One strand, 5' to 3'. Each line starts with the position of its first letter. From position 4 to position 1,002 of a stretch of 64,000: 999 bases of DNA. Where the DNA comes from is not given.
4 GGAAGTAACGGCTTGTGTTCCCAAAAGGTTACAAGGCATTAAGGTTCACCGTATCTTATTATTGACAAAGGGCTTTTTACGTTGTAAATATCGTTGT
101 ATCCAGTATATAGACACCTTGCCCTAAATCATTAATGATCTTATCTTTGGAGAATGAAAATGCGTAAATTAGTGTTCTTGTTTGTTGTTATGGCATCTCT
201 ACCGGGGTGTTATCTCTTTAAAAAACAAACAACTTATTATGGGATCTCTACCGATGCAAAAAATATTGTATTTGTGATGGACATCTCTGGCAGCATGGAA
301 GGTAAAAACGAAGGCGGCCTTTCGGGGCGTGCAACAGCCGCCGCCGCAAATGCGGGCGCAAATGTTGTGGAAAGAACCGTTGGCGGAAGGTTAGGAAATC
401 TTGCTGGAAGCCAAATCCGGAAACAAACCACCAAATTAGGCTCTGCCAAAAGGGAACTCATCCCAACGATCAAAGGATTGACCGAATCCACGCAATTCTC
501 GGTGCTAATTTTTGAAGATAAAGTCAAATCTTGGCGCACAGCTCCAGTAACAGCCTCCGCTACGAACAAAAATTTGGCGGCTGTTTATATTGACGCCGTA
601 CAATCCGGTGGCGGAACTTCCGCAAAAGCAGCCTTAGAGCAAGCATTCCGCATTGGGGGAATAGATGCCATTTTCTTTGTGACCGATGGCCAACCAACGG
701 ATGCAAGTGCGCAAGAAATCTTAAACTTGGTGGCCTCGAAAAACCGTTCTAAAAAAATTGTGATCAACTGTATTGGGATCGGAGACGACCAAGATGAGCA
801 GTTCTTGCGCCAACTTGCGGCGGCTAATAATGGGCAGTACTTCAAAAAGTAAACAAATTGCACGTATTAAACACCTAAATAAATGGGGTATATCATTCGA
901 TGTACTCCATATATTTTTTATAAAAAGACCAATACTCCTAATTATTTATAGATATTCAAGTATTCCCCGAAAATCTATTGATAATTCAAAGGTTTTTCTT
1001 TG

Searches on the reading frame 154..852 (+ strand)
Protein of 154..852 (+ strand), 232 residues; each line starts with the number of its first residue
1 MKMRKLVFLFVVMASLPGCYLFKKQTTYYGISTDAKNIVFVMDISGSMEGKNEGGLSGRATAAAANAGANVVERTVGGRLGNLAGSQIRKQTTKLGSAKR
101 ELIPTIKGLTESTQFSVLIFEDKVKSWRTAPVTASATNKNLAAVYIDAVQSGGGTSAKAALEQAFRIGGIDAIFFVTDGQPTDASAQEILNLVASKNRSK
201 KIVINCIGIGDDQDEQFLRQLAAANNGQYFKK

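Call 38: find_encoding_contigs(protein=window:154-852:+, flank=10000, max_places=4)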
Protein window:154-852:+ (232 aa): 18 contigs read that carry it; 4 places shown.
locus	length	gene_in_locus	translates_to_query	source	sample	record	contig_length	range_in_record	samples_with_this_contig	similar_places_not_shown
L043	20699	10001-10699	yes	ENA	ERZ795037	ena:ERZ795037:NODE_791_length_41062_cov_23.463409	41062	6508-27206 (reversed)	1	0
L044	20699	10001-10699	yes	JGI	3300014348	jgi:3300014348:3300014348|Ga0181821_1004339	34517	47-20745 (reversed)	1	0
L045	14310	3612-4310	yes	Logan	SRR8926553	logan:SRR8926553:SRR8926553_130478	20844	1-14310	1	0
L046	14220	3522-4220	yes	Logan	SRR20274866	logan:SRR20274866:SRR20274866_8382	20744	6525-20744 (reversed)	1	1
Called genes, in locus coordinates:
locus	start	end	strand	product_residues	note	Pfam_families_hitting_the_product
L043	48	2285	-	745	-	PF13620:CarboxypepD_reg, PF13715:CarbopepD_reg_2, PF07715:Plug, PF00593:TonB_dep_Rec_b-barrel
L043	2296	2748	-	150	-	-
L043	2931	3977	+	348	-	PF02547:Queuosine_synth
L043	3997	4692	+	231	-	PF01128:IspD, PF12804:NTP_transf_3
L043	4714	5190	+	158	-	PF02542:YgbB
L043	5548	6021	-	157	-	PF03050:DDE_Tnp_IS66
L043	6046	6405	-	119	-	PF20042:DUF6444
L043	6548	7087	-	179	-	PF14060:DUF4252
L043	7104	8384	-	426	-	-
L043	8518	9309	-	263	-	-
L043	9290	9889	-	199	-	PF04542:Sigma70_r2, PF08281:Sigma70_r4_2, PF04545:Sigma70_r4 (weak)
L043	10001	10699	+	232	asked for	PF13519:VWA_2 (faint), PF00092:VWA, PF13768:VWA_3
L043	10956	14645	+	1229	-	PF16078:2-oxogl_dehyd_N, PF00198:2-oxoacid_dh, PF00676:E1_dh, PF02779:Transket_pyr, PF16870:OxoGdeHyase_C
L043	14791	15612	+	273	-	PF13505:OMP_b-brl, PF13568:OMP_b-brl_2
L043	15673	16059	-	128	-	PF15071:TMEM220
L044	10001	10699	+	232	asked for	PF13519:VWA_2 (faint), PF00092:VWA, PF13768:VWA_3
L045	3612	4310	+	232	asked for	PF13519:VWA_2 (faint), PF00092:VWA, PF13768:VWA_3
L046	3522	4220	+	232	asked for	PF13519:VWA_2 (faint), PF00092:VWA, PF13768:VWA_3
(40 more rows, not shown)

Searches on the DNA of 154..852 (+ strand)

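Call 88: search_with_rna_model(model_id=R1, sources=[L043, L044, L047, L049, L131], filters=off, max_evalue=10)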
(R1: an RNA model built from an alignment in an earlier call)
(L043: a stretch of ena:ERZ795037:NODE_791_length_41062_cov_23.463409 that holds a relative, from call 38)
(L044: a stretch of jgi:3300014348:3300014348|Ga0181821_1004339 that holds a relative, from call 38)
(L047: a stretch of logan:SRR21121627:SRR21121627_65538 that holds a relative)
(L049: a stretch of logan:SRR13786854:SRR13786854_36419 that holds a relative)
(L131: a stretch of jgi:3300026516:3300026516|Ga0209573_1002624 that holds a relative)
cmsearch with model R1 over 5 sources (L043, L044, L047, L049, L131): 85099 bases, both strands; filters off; matches with E-value up to 10: 20.
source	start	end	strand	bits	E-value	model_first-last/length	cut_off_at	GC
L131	2881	2915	+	32.6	2.4e-05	1-35/35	no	0.63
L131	3268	3302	+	22.5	0.0053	1-35/35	no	0.51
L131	3126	3159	-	19.3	0.028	1-35/35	no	0.41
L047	14104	14146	-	14.3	0.42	1-35/35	no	0.53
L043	16606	16640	-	13.4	0.68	1-35/35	no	0.4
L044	16606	16640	-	13.4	0.68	1-35/35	no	0.4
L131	2724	2759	+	12.7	0.99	1-35/35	no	0.47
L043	13160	13194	-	12.6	1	1-35/35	no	0.43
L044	13160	13194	-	12.6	1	1-35/35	no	0.43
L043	3885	3919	-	11.6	1.7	1-35/35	no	0.34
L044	3937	3971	-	11.6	1.7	1-35/35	no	0.34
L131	10703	10737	-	10.9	2.6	1-35/35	no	0.43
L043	15810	15848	-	10.8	2.7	1-35/35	no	0.49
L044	15810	15848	-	10.8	2.7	1-35/35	no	0.49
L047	10559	10590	+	10.3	3.5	1-35/35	no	0.25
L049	874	900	+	9.5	5.2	1-35/35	no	0.33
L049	4921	4957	-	9.2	6.4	1-35/35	no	0.35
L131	122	148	+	9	6.9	1-35/35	no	0.19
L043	16743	16768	+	8.7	8.3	1-35/35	no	0.19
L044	16743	16768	+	8.7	8.3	1-35/35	no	0.19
